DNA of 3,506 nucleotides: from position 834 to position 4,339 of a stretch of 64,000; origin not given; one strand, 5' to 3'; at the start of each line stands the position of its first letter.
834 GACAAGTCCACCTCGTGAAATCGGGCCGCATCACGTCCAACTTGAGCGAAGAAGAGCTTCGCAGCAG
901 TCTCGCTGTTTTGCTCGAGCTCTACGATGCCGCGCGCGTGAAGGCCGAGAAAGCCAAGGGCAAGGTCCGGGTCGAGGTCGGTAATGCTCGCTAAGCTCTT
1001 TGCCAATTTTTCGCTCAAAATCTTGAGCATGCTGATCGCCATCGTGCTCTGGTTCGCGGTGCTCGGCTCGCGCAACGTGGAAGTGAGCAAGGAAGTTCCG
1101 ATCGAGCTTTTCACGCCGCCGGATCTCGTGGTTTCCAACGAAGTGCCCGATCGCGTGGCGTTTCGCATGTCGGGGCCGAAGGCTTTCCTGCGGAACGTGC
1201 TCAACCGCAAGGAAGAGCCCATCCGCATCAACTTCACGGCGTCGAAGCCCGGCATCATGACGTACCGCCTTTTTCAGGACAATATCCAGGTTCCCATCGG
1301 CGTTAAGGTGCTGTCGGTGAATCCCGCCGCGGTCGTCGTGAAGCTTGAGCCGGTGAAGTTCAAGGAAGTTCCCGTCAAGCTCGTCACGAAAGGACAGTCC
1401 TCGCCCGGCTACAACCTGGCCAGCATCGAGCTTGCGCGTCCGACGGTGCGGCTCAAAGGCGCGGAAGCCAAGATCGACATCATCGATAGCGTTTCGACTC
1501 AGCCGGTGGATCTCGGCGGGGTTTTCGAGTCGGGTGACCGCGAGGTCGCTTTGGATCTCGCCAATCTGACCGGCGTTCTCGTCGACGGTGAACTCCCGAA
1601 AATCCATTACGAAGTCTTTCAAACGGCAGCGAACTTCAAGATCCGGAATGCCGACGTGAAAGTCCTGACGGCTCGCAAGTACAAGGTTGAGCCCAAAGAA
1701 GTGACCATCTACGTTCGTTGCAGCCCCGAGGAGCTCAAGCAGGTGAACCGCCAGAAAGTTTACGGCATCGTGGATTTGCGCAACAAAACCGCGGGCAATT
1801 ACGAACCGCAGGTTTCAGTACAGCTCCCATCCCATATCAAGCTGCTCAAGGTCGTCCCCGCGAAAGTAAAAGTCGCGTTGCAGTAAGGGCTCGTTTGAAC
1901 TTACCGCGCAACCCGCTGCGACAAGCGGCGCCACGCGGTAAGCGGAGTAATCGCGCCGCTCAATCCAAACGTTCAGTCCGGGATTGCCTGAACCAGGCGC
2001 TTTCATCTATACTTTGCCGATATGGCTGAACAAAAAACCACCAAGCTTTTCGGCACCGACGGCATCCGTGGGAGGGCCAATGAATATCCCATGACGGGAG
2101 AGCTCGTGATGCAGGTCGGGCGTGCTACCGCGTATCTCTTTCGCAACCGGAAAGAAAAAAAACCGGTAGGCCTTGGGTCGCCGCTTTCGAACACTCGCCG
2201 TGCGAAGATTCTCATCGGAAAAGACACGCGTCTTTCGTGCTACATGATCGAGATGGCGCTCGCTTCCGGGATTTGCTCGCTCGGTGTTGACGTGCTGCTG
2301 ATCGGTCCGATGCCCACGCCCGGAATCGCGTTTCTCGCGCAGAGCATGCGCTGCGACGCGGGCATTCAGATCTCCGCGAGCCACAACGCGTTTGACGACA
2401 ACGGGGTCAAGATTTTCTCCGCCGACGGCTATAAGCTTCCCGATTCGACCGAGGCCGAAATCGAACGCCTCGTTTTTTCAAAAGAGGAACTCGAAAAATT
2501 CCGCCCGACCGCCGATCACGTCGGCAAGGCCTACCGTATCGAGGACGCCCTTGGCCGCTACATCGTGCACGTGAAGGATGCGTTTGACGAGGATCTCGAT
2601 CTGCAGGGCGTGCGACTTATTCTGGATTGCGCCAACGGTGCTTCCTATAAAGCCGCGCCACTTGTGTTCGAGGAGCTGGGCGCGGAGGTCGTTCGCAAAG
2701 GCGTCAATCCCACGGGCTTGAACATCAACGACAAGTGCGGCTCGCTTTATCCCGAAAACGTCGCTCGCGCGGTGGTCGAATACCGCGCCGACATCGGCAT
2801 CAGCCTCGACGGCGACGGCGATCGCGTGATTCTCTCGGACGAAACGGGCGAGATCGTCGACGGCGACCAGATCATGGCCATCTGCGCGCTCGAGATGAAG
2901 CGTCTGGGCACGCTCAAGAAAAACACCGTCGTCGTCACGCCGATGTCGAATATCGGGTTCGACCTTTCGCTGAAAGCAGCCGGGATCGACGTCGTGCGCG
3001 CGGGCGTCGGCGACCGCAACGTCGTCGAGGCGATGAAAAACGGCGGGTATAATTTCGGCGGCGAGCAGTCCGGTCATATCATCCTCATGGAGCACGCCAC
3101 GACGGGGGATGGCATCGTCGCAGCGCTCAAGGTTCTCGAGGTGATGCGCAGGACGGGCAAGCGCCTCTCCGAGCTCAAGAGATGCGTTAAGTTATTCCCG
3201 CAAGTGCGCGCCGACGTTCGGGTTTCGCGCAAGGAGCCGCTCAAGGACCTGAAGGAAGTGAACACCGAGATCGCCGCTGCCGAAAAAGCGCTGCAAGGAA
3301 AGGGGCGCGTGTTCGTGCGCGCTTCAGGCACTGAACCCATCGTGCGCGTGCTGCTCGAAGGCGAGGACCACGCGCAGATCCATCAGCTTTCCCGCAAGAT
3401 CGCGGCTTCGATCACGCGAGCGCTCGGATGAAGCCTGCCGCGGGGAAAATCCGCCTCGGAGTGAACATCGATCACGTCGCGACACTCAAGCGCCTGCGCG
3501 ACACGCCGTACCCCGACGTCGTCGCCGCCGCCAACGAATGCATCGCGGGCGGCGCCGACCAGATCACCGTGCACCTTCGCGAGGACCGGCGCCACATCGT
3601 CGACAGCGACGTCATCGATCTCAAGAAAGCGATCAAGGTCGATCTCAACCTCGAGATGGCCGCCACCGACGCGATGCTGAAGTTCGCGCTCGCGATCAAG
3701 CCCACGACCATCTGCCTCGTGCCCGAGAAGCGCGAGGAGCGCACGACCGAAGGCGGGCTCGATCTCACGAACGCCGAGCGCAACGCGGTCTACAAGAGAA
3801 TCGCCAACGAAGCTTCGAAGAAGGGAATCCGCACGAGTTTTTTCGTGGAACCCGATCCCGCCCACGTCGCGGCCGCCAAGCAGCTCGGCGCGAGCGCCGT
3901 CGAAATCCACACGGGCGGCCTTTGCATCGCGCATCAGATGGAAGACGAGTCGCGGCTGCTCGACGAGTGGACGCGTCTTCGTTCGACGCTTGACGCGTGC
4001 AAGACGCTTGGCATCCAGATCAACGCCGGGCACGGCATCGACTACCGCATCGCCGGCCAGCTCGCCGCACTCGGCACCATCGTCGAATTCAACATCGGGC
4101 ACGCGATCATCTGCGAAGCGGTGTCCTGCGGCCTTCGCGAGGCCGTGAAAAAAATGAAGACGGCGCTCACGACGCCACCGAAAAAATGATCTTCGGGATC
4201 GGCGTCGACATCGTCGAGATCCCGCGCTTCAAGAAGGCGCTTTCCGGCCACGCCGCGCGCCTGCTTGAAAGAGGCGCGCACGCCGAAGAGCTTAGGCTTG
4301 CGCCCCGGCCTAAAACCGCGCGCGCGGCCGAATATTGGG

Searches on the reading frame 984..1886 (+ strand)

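Call 78: search_protein_families(library=pfam, proteins=[window:984-1886:+], max_evalue=0.00001)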
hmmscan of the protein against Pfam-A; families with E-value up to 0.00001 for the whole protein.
window:984-1886:+ (300 aa): 1 family
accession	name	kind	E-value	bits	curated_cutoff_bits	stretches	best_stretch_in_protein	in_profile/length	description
PF07949.17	YbbR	-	2.6e-15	56.9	22.3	1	129-199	1-72/81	YbbR-like protein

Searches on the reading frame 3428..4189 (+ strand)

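Call 78: search_protein_families(library=pfam, proteins=[window:3428-4189:+], max_evalue=0.00001)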
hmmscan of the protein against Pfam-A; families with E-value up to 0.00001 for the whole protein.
window:3428-4189:+ (253 aa): 1 family
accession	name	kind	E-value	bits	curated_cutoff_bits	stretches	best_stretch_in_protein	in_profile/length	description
PF03740.19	PdxJ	-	1.8e-82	276.4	24.5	1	9-246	1-233/234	Pyridoxal phosphate biosynthesis protein PdxJ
